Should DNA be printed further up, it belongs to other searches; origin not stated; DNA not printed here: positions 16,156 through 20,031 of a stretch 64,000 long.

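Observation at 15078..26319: Seven-gene, 11-kb envelope-spanning sensory operon with three kinases, one receiver and no output domain, not assignable to a known system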

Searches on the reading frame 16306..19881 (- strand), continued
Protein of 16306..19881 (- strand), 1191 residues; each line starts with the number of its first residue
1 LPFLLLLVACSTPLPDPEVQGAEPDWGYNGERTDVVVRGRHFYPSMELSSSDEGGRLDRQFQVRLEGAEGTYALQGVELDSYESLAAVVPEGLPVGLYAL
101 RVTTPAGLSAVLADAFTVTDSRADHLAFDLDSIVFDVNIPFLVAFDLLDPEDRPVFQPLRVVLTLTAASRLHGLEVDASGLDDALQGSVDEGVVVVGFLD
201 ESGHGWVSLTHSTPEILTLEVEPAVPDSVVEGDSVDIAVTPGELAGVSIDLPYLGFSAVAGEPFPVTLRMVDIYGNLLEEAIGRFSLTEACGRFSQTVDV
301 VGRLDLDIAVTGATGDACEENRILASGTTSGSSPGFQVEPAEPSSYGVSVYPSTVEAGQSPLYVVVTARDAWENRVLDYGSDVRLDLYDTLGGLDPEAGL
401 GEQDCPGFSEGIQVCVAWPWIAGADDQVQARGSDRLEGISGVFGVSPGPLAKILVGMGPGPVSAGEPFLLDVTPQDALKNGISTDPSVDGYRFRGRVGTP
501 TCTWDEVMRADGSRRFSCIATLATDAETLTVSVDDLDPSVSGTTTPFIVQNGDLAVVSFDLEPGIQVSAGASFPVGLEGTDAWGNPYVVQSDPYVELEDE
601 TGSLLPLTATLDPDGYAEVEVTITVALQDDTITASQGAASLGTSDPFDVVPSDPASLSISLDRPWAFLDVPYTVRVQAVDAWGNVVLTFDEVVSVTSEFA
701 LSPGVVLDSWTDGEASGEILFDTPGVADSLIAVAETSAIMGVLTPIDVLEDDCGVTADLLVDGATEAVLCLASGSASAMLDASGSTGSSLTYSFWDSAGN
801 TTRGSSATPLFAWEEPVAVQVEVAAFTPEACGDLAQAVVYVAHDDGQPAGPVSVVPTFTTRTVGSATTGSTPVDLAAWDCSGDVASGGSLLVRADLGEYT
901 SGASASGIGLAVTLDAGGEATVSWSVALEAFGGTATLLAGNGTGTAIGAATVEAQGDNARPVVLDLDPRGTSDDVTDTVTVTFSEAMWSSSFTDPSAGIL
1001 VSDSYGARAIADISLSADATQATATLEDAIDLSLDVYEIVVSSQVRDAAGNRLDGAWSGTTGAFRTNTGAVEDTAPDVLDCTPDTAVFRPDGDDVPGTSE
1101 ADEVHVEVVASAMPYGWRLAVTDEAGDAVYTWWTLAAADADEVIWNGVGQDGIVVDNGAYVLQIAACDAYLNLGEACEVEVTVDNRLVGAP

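Call 66: fold_search(model_id=the predicted structure, library=pdb)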
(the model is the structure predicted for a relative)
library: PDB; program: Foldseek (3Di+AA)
matches with E <= 10: 1968; with E <= 0.001: 420
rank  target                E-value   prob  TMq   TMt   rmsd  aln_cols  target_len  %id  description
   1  9hcj_10               3.0e-27  1.00  0.11  0.08  92.3      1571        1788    9  D. discoideum nuclear pore complex (released 2024-12-25)
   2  7r5k_10               5.7e-25  1.00  0.11  0.09  80.4      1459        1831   10  Human nuclear pore complex (constricted) (released 2022-06-22)
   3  9ijj_4G               3.6e-23  1.00  0.13  0.05  57.2      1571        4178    8  In situ structure of the central apparatus in mouse sperm axoneme. (released 2025-06-04)
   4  9ijj_4H               3.6e-22  1.00  0.13  0.07  65.3      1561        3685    9  In situ structure of the central apparatus in mouse sperm axoneme. (released 2025-06-04)
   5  9ijj_4I               3.6e-22  1.00  0.11  0.06  111.0      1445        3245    9  In situ structure of the central apparatus in mouse sperm axoneme. (released 2025-06-04)
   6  9ba4_A                1.3e-21  1.00  0.10  0.12  52.1      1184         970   13  Full-length cross-linked Contactin 2 (CNTN2) (released 2024-07-17)
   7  7sqc_O0               7.2e-20  1.00  0.14  0.15  63.5      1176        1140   11  Ciliary C1 central pair apparatus isolated from Chlamydomonas reinhardtii (released 2022-04-13)
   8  8g4l_am               1.2e-19  1.00  0.13  0.13  106.9      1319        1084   13  Cryo-EM structure of the human cardiac myosin filament (released 2023-11-01)
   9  7q61_A                9.4e-19  1.00  0.12  0.12  49.0       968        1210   12  Structure of TEV conjugated A2ML1 (A2ML1-TC) (released 2022-04-20)
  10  9u5z_E                1.1e-18  1.00  0.10  0.08  53.4      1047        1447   10  C3 convertases zymogen C4b2 in activation state (released 2026-01-14)
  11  7q62_B                2.8e-18  1.00  0.13  0.17  47.5       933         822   11  Structure of TEV cleaved A2ML1 dimer (A2ML1-TT dimer) (released 2022-04-20)
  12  7q62_A                4.5e-18  1.00  0.13  0.12  48.9       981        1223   12  Structure of TEV cleaved A2ML1 dimer (A2ML1-TT dimer) (released 2022-04-20)
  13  7q60                  7.8e-18  1.00  0.12  0.12  49.5       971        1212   11  Structure of TEV cleaved A2ML1 (A2ML1-TE) (released 2022-04-20)
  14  8s3o_A                9.3e-18  1.00  0.13  0.12  48.5       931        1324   12  Structure of native human CD109 (released 2025-03-05)
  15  7q1y_A                2.1e-17  1.00  0.12  0.11  49.9       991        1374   12  X-ray structure of human A2ML1 (released 2022-04-20)
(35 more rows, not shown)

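Call 80: list_cluster_members(proteins=[P0037, L037:7738-9990:+, L037:12313-14190:+])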
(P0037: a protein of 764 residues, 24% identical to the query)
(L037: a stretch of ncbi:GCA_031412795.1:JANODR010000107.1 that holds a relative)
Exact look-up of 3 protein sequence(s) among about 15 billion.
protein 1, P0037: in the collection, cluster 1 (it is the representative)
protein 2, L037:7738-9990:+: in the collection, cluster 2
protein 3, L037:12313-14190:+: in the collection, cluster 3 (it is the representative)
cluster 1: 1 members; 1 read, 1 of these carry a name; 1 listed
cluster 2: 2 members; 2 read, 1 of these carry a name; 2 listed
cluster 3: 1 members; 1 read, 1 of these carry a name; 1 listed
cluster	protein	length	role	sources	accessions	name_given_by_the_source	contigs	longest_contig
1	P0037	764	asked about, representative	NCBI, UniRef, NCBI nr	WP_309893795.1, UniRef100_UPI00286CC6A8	hypothetical protein [Archangium sp.] | hypothetical protein n=1 Tax=Archangium sp. TaxID=1872627 RepID=UPI00286CC6A8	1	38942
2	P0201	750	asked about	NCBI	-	-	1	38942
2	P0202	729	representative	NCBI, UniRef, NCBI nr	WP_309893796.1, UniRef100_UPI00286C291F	invasin domain 3-containing protein [Archangium sp.] | invasin domain 3-containing protein n=1 Tax=Archangium sp. TaxID=1872627 ...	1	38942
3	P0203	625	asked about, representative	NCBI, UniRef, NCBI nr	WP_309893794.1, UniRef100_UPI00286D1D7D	ATP-binding protein [Archangium sp.] | sensor histidine kinase n=1 Tax=Archangium sp. TaxID=1872627 RepID=UPI00286D1D7D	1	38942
